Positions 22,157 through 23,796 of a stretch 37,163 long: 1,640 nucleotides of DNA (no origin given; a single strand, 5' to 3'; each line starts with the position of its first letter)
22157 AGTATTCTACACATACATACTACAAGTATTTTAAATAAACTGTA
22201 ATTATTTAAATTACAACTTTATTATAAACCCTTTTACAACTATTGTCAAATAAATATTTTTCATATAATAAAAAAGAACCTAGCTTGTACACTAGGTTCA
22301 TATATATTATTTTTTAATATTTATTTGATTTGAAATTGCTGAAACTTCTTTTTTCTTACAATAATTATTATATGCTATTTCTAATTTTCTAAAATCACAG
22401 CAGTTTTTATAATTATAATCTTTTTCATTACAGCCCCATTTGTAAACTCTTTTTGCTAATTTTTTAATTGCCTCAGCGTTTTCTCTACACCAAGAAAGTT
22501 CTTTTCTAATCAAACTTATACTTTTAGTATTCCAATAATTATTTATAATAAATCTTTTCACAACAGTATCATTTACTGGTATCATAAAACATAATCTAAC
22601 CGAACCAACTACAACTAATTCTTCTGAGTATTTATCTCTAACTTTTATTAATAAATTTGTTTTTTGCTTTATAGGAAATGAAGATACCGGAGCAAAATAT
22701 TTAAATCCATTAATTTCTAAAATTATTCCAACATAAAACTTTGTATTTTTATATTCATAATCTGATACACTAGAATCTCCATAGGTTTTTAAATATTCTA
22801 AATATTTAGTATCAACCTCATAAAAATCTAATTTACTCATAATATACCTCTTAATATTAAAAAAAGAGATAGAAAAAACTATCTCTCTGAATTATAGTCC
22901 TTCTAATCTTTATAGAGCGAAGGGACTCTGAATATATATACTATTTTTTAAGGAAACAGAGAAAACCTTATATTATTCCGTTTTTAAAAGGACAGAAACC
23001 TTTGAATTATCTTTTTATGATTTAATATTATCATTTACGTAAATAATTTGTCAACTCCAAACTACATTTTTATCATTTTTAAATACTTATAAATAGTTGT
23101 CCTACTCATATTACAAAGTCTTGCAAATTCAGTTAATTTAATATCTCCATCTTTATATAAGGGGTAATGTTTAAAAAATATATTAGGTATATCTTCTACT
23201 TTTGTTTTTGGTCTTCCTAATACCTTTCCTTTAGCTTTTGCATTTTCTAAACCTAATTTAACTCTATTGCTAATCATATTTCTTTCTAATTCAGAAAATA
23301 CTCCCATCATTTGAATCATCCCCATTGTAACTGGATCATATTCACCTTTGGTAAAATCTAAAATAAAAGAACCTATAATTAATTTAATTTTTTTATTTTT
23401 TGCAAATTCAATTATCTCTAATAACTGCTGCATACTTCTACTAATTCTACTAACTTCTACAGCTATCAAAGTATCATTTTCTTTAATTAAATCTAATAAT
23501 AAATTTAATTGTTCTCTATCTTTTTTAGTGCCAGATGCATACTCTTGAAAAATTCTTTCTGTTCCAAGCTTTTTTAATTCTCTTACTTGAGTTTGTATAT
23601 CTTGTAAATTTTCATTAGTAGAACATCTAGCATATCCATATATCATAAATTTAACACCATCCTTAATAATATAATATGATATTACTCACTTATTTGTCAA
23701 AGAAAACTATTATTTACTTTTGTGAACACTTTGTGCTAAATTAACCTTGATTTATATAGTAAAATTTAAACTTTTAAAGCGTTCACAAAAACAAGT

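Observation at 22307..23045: Type III toxin-antitoxin (ToxN/AbiQ-like) locus whose antitoxin repeat array is unusually degenerate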

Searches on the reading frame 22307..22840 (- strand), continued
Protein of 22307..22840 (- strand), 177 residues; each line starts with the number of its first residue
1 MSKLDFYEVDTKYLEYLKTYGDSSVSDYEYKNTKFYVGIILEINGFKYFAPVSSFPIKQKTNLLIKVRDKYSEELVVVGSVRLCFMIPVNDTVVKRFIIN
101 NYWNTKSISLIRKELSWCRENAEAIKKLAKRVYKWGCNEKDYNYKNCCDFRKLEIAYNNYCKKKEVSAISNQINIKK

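Call 42: search_solved_structures(query=window:22307-22840:-, max_evalue=1, show_alignments=3)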
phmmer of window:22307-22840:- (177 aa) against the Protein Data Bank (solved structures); distinct sequences matched with E-value up to 1: 5.
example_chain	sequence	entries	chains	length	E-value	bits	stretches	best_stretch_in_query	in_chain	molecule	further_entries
2xd0_A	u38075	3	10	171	4.1e-16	62.6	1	5-165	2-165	TOXN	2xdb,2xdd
7d8o_A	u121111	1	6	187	1.1e-14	58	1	5-168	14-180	Type III toxin-antitoxin system ToxN/AbiQ family toxin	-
4glk_A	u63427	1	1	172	6.8e-12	48.9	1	4-164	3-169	AbiQ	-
4ato_A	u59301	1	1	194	9.8e-10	41.9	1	5-164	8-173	TOXN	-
2qj6_A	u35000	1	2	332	0.45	13.7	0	27-54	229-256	Toxin A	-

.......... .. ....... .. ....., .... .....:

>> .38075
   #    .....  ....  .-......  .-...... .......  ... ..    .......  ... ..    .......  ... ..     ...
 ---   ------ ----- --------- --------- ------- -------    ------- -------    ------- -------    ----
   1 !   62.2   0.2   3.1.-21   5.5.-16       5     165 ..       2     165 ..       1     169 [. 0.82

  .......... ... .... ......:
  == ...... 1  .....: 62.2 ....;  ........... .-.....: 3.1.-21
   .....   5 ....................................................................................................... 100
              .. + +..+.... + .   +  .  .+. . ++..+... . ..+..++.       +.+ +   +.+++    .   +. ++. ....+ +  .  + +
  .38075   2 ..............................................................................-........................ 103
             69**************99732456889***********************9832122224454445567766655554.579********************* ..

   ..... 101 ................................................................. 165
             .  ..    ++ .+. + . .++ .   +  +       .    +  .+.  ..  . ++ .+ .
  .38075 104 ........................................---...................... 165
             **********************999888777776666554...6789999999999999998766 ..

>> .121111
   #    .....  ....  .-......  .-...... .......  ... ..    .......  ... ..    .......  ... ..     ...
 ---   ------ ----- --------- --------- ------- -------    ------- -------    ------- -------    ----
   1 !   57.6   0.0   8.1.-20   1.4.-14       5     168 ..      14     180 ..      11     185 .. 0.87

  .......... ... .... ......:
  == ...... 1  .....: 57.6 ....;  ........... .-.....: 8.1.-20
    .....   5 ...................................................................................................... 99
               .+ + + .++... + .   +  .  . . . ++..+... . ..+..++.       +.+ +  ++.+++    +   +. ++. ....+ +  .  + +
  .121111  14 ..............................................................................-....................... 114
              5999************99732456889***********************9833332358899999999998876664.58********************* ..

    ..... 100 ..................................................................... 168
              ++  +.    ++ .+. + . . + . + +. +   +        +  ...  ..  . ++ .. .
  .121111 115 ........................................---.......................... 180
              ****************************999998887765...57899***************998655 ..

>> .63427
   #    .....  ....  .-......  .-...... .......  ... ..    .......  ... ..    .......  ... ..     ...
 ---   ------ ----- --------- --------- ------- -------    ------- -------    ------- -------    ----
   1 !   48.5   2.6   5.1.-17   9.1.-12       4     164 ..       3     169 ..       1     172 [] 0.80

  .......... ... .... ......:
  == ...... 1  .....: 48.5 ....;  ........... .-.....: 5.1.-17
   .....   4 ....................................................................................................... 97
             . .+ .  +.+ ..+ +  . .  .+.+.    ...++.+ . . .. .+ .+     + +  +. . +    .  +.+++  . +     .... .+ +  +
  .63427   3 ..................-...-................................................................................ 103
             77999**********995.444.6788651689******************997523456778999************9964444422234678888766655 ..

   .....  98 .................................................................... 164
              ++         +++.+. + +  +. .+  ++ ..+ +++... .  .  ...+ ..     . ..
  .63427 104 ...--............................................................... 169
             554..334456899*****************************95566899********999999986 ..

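Call 46: get_annotated_region(hit=H31, flank=450)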
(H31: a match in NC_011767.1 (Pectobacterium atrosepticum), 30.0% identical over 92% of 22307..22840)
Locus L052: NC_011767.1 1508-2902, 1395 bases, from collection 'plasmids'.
description: Pectobacterium atrosepticum plasmid pECA1039, complete sequence
organism: Pectobacterium atrosepticum (NCBI taxid 29471)
taxonomy: Bacteria; Pseudomonadota; Gammaproteobacteria; Enterobacterales; Pectobacteriaceae; Pectobacterium; Pectobacterium atrosepticum
host: -; source: -; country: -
typing (MOB-suite, as given by PLSDB): non-mobilizable
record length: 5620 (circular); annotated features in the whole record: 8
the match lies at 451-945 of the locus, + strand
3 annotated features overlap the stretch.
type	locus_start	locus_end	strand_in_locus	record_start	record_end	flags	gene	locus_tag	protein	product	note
CDS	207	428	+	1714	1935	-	-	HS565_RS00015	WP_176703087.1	hypothetical protein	-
CDS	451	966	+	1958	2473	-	-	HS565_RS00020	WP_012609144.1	type III toxin-antitoxin system ToxN/AbiQ family toxin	-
CDS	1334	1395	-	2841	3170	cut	-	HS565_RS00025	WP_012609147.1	sigma-70 family RNA polymerase sigma factor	-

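Call 63: find_related_loci(query=A3, collection=metagenome_contigs, flank=700)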
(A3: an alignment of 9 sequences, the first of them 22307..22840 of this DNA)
Query A3 (177 aa) in metagenome_contigs; peptide patterns used: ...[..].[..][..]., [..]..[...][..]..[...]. (x = any residue, [..] = any of these).
599 stretches matched a pattern (row limit reached: there are more); 78 encode a relative of the query (tblastn E <= 1e-3); 78 distinct loci.
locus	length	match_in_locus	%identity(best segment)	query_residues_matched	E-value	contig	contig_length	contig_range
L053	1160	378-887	81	1-171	2e-98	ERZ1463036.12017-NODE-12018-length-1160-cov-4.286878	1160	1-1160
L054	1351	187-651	46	1-160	9e-44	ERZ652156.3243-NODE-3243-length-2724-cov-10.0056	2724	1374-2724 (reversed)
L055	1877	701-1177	44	3-162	1e-34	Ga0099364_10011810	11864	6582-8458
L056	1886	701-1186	42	3-165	3e-34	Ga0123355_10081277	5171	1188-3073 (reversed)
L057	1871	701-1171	43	3-160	6e-33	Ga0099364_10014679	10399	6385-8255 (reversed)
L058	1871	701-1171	43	3-160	7e-33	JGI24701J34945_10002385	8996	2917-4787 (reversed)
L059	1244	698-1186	42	2-165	6e-33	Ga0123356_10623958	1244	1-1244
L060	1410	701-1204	41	3-173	5e-32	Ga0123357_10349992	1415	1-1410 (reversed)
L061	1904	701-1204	40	4-172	2e-31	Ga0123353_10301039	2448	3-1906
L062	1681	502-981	44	2-162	1e-30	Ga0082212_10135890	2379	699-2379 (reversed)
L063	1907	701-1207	38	1-168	3e-30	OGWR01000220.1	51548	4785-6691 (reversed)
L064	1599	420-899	42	4-164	7e-30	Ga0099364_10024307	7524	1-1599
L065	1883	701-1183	40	3-164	2e-29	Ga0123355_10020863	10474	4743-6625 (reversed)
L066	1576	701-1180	42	2-162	1e-29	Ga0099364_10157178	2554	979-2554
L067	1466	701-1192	41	3-167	9e-30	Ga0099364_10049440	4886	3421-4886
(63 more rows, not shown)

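Call 64: find_related_loci(query=A3, collection=viral_contigs, flank=700)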
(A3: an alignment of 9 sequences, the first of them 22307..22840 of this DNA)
Query A3 (177 aa) in viral_contigs; peptide patterns used: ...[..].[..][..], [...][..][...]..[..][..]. (x = any residue, [..] = any of these).
316 stretches matched a pattern; 1 encode a relative of the query (tblastn E <= 1e-3); 1 distinct loci.
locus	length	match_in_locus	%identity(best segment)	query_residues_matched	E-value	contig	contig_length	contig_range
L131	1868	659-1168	81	1-171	2e-93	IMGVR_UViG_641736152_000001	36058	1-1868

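Call 89: predict_structure(alignment_id=A3)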
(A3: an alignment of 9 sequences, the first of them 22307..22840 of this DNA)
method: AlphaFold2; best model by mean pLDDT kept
length: 177 residues; sequences in the alignment: 9
mean_pLDDT: 87.1   pTM: 0.83
mean pLDDT of the five models: 87.1, 86.5, 86.5, 85.9, 85.4
residues with pLDDT >= 90: 107; 70-90: 51; 50-70: 16; < 50: 3
segments of 3 or more residues with pLDDT < 50: none
pLDDT, mean of each block of 10 residues (from residue 1): 83 93 79 71 94 87 90 88 95 91 83 93 96 95 91 95 77 58
secondary structure, 60 per line:
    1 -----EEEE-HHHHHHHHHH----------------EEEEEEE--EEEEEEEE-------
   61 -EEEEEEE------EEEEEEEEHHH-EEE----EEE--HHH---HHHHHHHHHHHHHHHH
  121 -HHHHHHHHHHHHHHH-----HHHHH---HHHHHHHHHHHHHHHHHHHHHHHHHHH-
elements in order: E6-9 H11-20 E37-43 E46-53 E62-68 E75-82 E87-89 E94-96 H105-120 H122-136 H142-146 H150-176

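Call 91: fold_search(model_id=the predicted structure, library=pdb)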
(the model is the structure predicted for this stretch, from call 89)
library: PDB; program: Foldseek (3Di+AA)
matches with E <= 10: 204; with E <= 0.001: 4
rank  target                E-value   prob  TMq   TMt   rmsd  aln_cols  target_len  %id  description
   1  4ato_A                3.9e-09  1.00  0.73  0.76   3.3       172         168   24  New insights into the mechanism of bacterial Type III toxin-antitoxin systems: selective toxin inhibition by a non-cod (released 2012-12-26)
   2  7d8o_A                5.2e-08  1.00  0.68  0.73   3.9       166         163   26  Crystal structure of E. coli ToxIN type III toxin-antitoxin complex (released 2022-01-05)
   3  2xd0_A                6.2e-08  1.00  0.65  0.70   4.0       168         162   26  A processed non-coding RNA regulates a bacterial antiviral system (released 2011-01-12)
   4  4glk                  7.3e-07  1.00  0.71  0.76   3.6       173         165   25  Structure and activity of AbiQ, a lactococcal anti-phage endoribonuclease belonging to the type-III toxin-antitoxin syst (released 2013-01-16)
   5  4rmo_A                2.8e-02  0.90  0.34  0.38   7.8       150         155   14  Crystal Structure of the CptIN Type III Toxin-Antitoxin System from Eubacterium rectale (released 2015-09-30)
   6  6kyt_A                1.5e-01  0.63  0.30  0.45   9.3       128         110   10  The structure of the M. tb toxin MazEF-mt1 complex (released 2020-08-05)
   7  9g7k_B                3.3e-01  0.44  0.28  0.40   9.4       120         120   13  Staphylococcus aureus MazF in complex with Nanobody 12 (released 2024-07-31)
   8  6kyt_B                3.3e-01  0.38  0.29  0.40   9.6       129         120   12  The structure of the M. tb toxin MazEF-mt1 complex (released 2020-08-05)
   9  6a6x_B                3.5e-01  0.51  0.29  0.43   9.4       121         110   11  The crystal structure of the Mtb MazE-MazF-mt9 complex (released 2019-07-03)
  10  6kys_B                3.7e-01  0.44  0.30  0.41   9.5       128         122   11  The structure of the M. tb toxin MazF-mt1 (released 2020-08-05)
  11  3vua_B                3.7e-01  0.08  0.18  0.25  12.3       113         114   12  Apo IsdH-NEAT3 in space group P3121 at a resolution of 1.85 A (released 2013-06-26)
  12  6kyt_D                4.2e-01  0.38  0.29  0.41   8.9       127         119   10  The structure of the M. tb toxin MazEF-mt1 complex (released 2020-08-05)
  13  9a9j_A                4.7e-01  0.04  0.15  0.14  18.1       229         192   14  Complex of the closed conformation of P. furiosus Mre11-Rad50 (released 2025-04-02)
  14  9g48_B                5.3e-01  0.33  0.24  0.36   9.3        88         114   11  Staphylococcus aureus MazF in complex with Nanobody 6 (released 2024-07-24)
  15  9g2a_B                5.3e-01  0.25  0.27  0.39   9.6       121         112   13  Staphylococcus aureus MazF in complex with nanobody 4 (released 2024-07-17)
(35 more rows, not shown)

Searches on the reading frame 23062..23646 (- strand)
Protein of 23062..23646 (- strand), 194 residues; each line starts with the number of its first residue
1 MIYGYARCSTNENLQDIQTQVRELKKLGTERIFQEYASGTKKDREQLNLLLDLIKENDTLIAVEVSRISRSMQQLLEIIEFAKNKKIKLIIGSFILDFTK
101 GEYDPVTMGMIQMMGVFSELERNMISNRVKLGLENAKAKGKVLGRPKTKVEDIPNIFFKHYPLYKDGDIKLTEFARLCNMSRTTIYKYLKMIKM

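Call 3: search_protein_families(library=pfam, proteins=[window:23062-23646:-], max_evalue=1)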
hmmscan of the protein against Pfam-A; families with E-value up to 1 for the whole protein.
window:23062-23646:- (194 aa): 14 families
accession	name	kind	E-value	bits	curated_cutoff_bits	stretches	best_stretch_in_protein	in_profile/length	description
PF00239.26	Resolvase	-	1.6e-32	113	23.3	1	2-141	1-144/145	Resolvase, N terminal domain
PF02796.21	HTH_7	-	0.00022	21.7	23.8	1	163-189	17-42/45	Helix-turn-helix domain of resolvase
PF08279.18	HTH_11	-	0.0033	17.7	25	1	166-193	13-40/55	HTH domain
PF01487.21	DHquinase_I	-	0.014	15.9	22.2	1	12-100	46-129/230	Type I 3-dehydroquinase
PF13730.12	HTH_36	-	0.014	15.7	25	1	172-190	29-47/55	Helix-turn-helix domain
PF09193.15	CholecysA-Rec_N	-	0.023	15.1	27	1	52-78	19-45/47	Cholecystokinin A receptor, N-terminal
PF13518.12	HTH_28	-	0.025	15.1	25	1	163-190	8-34/52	Helix-turn-helix domain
PF01381.28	HTH_3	-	0.052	14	23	1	168-190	9-31/55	Helix-turn-helix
PF13443.12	HTH_26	-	0.086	13.5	22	1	165-190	7-32/63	Cro/C1-type HTH DNA-binding domain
PF22554.1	Chap-C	-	0.09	13.9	27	0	45-87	5-49/91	TY-Chap C-terminal domain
PF13309.12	HTH_22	-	0.11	13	29.6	1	175-190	48-63/63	HTH domain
PF14523.12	Syntaxin_2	-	0.15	12.5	26.5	1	10-86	5-73/134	Syntaxin-like protein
PF13551.12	HTH_29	-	0.17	12.4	28.1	1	172-190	16-34/64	Winged helix-turn helix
PF12728.13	HTH_17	-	0.18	12.6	27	1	172-190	5-23/51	Helix-turn-helix domain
